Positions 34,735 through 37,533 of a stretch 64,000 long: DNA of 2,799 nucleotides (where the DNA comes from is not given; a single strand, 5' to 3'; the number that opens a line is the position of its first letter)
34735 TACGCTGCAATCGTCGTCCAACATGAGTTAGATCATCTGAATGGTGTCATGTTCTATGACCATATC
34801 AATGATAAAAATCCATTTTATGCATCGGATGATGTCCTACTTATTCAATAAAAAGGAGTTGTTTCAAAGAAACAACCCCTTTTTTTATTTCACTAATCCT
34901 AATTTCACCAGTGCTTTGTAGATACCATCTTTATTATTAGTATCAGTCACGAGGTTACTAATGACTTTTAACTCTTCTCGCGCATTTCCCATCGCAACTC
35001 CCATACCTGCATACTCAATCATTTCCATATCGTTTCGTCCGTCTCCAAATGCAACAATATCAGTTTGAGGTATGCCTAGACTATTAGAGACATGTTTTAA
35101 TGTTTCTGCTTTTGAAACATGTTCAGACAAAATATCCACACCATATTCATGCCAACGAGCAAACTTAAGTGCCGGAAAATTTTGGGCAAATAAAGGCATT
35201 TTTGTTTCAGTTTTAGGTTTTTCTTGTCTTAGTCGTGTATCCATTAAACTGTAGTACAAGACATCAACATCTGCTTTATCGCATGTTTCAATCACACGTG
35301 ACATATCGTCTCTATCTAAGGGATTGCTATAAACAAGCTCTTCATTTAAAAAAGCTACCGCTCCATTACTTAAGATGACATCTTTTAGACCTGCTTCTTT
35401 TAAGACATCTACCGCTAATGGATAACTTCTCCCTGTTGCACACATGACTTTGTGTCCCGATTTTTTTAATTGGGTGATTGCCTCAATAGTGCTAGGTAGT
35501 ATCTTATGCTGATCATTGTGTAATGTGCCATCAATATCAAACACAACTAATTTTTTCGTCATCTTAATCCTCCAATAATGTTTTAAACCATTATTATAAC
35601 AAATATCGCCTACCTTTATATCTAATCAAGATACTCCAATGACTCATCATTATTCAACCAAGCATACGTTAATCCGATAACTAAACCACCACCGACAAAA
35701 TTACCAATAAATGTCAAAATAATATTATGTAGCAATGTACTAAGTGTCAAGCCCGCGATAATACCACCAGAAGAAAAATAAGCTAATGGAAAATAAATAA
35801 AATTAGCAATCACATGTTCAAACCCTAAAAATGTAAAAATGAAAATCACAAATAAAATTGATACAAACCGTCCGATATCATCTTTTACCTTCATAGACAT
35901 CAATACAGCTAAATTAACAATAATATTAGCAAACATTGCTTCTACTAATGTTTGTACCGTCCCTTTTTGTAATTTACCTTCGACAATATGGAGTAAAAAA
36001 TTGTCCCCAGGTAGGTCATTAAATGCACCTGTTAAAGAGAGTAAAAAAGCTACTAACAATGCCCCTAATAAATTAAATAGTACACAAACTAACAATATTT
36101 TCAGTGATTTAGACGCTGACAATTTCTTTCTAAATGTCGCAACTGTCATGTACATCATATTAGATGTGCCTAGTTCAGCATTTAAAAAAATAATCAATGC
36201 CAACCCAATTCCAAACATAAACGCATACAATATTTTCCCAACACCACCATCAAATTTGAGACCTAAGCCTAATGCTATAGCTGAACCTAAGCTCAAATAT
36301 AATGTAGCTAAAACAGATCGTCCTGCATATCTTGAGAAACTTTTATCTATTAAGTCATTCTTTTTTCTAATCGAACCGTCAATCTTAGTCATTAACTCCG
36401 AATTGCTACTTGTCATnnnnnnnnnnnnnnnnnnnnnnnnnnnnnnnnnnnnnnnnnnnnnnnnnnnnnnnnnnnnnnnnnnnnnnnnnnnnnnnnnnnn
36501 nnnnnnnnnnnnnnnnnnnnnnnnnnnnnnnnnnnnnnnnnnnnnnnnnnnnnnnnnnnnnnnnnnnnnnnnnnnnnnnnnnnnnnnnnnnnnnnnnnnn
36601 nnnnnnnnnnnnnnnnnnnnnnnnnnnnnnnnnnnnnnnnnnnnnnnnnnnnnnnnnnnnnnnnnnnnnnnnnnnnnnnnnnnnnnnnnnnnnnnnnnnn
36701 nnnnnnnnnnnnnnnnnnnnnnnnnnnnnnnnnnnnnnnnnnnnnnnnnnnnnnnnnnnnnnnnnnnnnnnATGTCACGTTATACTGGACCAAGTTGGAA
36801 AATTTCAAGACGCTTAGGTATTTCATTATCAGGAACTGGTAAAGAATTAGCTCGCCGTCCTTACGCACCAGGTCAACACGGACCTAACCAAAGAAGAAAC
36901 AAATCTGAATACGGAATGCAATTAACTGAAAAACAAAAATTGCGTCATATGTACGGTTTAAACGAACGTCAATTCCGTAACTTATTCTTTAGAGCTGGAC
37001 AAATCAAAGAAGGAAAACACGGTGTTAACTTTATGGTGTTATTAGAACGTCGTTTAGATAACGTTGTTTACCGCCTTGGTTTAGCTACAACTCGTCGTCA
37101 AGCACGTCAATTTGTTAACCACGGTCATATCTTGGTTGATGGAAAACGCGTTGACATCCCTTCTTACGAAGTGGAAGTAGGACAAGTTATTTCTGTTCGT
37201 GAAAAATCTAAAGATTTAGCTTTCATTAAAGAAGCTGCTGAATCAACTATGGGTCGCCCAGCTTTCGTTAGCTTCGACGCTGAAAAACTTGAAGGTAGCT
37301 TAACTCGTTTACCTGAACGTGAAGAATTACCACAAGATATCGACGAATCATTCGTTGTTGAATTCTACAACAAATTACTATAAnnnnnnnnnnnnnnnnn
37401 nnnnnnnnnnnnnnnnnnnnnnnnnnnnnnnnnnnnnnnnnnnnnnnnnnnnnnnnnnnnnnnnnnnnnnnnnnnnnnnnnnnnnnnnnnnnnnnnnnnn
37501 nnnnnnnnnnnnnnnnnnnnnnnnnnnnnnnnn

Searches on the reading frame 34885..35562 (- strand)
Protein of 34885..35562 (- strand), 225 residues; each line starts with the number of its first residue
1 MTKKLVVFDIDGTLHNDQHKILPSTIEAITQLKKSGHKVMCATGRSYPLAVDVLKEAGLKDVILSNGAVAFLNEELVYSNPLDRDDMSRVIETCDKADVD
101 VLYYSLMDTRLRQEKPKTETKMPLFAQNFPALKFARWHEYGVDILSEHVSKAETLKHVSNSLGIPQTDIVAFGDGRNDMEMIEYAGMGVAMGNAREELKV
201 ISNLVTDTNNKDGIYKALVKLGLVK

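Call 6: search_protein_families(library=pfam, proteins=[window:34885-35562:-])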
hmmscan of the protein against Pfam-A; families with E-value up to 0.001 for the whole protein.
window:34885-35562:- (225 aa): 6 families
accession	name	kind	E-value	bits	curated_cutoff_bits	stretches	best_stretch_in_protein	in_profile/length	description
PF08282.18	Hydrolase_3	-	4.2e-58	197.5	20.9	2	117-218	153-255/255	haloacid dehalogenase-like hydrolase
PF05116.19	S6PP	-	9e-15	55.4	20.3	1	139-217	154-230/247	Sucrose-6F-phosphate phosphohydrolase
PF00702.32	Hydrolase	-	2.2e-14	54.7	26.4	2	17-63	95-141/191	haloacid dehalogenase-like hydrolase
PF12710.13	HAD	-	1.7e-06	29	27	0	150-182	154-188/189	haloacid dehalogenase-like hydrolase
PF13344.12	Hydrolase_6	-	3.6e-06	27.4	27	1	6-44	1-38/101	Haloacid dehalogenase-like hydrolase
PF13419.12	HAD_2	-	1.3e-05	25.8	23.8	0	16-62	75-121/178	Haloacid dehalogenase-like hydrolase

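Call 7: search_protein_families(library=ncbifam, proteins=[window:34885-35562:-])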
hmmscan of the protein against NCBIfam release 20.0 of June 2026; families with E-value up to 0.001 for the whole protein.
window:34885-35562:- (225 aa): 31 families (the best 25 are shown)
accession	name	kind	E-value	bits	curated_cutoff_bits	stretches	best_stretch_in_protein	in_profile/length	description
TIGR00099.1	Cof-subfamily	subfamily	1.1e-55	189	137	2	115-218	154-256/256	Cof-type HAD-IIB family hydrolase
NF045966.1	YcsE_rel_Pase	equivalog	3.8e-33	115.1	220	2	123-224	164-265/265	YcsE-related riboflavin metabolism phosphatase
NF007806.0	PRK10513.1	equivalog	7.6e-33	114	273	2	138-220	184-266/270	sugar-phosphatase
NF007821.0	PRK10530.1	equivalog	5e-31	107.9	274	2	137-219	187-268/272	pyridoxal phosphatase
NF002245.0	PRK01158.1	equivalog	8.7e-31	107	198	1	2-222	2-229/233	phosphoglycolate phosphatase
TIGR01487.1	Pglycolate_arch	equivalog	6.2e-30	104.7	122.75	1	4-217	2-214/215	phosphoglycolate phosphatase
TIGR01484.1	HAD-SF-IIB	subfamily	1e-26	94.4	41.8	2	5-107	1-106/221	HAD-IIB family hydrolase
TIGR01482.1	SPP-subfamily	subfamily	6.3e-25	88.1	107.15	1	6-216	1-219/225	sucrose-phosphate phosphatase subfamily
NF008213.0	PRK10976.1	equivalog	1.6e-21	77.1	386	2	142-220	182-262/266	sugar/pyridoxal phosphate phosphatase YigL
NF011705.0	PRK15126.1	equivalog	2.4e-18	66.4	336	2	142-199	180-237/272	HMP-PP phosphatase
TIGR00338.1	serB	equivalog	6.9e-13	48.7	144.15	1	149-204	151-205/219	phosphoserine phosphatase SerB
TIGR01486.1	HAD-SF-IIB-MPGP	subfamily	5.3e-10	39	164.75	1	5-78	1-75/257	mannosyl-3-phosphoglycerate phosphatase family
TIGR02471.1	sucr_syn_bact_C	equivalog_domain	8.3e-10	38.6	209.75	1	134-201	143-210/236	sucrose-phosphate synthase, sucrose phosphatase-like domain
NF001217.0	PRK00192.1-4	equivalog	8.3e-10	38.6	373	1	144-194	176-226/265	mannosyl-3-phosphoglycerate phosphatase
NF008350.0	PRK11133.1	equivalog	4.2e-09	36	413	1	150-191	248-289/324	phosphoserine phosphatase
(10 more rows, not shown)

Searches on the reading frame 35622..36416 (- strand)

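Call 6: search_protein_families(library=pfam, proteins=[window:35622-36416:-])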
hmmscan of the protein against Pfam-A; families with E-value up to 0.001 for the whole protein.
window:35622-36416:- (264 aa): 1 family
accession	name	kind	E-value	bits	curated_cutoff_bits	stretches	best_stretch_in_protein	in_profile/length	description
PF01226.23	Form_Nir_trans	-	3.7e-56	190.6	34.6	1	18-253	12-240/240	Formate/nitrite transporter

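Call 7: search_protein_families(library=ncbifam, proteins=[window:35622-36416:-])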
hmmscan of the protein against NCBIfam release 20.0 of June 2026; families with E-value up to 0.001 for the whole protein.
window:35622-36416:- (264 aa): 5 families
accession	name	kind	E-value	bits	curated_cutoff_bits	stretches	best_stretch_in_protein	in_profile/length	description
TIGR00790.1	fnt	subfamily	2.2e-42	145.3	232.3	1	28-254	7-236/239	formate/nitrite family transporter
TIGR04060.1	formate_focA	equivalog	1.1e-33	116.6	290.1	1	19-255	11-266/268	formate transporter FocA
NF008595.0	PRK11562.1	equivalog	1.2e-24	87.1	293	1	33-253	30-247/268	nitrite transporter NirC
NF008069.0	PRK10805.1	equivalog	7.4e-14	51.8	440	1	58-252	65-275/285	formate transporter FocA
NF007261.0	PRK09713.1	exception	2.1e-07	30.8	499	1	63-213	69-220/282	formate transporter FocB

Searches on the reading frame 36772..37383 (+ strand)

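Call 6: search_protein_families(library=pfam, proteins=[window:36772-37383:+])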
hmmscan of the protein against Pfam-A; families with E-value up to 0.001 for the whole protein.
window:36772-37383:+ (203 aa): 3 families
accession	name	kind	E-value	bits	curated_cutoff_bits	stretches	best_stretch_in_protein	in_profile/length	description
PF00163.24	Ribosomal_S4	-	2.2e-25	89.6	23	1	3-92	1-95/95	Ribosomal protein S4/S9 N-terminal domain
PF01479.30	S4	-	1.4e-21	76.4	22.8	1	93-140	1-48/48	S4 domain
PF22421.1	SYY_C-terminal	-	0.00013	22.2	27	1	93-136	19-62/83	Tyrosine--tRNA ligase SYY-like C-terminal domain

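Call 7: search_protein_families(library=ncbifam, proteins=[window:36772-37383:+])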
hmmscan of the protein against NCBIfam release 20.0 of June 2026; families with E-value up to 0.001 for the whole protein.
window:36772-37383:+ (203 aa): 6 families
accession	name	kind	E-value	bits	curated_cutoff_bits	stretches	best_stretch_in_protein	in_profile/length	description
NF003717.0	PRK05327.1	equivalog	2.1e-86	288.9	116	1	1-201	1-202/202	30S ribosomal protein S4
TIGR01017.1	rpsD_bact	equivalog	1.2e-77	260.2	177.2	1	3-201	1-200/200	30S ribosomal protein S4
NF003139.0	PRK04051.1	equivalog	1.3e-18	67.5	138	1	89-139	99-149/179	30S ribosomal protein S4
TIGR01018.1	uS4_arch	equivalog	2.7e-15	56.7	82.25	1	90-137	101-148/162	30S ribosomal protein S4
TIGR00478.1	tly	subfamily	2.6e-06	26.9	185.8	1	94-146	1-53/228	TlyA family rRNA (cytidine-2'-O)-methyltransferase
NF003312.0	PRK04313.1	equivalog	0.00027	20.3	214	1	101-150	47-96/238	30S ribosomal protein S4e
